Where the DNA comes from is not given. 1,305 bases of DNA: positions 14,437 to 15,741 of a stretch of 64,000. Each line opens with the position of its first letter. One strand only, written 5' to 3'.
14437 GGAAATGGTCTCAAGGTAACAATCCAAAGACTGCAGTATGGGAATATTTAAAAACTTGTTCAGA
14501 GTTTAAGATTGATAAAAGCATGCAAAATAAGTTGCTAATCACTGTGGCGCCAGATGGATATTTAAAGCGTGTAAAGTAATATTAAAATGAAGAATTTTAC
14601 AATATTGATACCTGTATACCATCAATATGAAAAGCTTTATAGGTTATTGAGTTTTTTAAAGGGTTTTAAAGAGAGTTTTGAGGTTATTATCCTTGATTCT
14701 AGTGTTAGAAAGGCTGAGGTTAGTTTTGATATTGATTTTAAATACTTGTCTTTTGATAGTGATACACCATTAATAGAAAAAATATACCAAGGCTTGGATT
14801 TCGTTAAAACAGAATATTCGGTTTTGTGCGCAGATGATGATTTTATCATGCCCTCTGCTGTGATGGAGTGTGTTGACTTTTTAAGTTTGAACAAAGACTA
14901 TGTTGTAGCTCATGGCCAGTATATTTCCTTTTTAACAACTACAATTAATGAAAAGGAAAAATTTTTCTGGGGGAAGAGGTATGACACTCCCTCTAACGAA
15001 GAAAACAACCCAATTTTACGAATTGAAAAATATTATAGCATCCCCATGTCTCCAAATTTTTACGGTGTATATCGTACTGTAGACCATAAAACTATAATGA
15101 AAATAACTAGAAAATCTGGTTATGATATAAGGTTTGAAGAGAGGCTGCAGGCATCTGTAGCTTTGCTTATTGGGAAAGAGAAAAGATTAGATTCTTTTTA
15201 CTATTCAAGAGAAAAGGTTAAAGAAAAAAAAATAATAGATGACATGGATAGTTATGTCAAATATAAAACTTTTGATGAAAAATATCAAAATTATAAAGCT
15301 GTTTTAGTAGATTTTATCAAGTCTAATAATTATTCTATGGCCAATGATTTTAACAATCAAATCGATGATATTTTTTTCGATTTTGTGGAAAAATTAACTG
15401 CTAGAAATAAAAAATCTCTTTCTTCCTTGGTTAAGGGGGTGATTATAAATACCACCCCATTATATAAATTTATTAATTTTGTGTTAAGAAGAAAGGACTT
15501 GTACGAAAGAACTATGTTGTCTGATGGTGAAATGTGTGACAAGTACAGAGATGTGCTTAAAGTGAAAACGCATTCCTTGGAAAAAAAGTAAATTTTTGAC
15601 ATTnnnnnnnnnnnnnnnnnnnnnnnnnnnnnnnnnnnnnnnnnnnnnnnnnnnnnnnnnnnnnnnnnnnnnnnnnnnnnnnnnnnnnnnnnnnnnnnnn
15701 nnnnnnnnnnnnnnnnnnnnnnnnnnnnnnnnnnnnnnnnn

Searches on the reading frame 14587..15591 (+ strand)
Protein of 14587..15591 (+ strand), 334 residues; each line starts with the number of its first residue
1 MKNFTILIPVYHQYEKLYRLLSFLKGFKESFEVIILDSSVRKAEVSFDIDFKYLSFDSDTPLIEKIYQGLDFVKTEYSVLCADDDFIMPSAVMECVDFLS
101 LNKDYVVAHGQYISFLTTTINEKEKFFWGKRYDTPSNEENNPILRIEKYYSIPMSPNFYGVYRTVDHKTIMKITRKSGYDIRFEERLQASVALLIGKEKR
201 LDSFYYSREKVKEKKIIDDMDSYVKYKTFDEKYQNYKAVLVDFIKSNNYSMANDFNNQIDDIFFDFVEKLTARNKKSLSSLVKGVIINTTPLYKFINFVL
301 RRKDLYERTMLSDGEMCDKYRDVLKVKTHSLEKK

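Call 44: search_protein_families(library=pfam, proteins=[window:14587-15591:+], max_evalue=0.001)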
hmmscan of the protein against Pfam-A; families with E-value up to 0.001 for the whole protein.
window:14587-15591:+ (334 aa): 1 family
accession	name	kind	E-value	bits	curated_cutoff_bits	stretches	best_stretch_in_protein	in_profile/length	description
PF00535.33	Glycos_transf_2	-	1.6e-07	31.9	23.3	1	5-145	1-142/168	Glycosyl transferase family 2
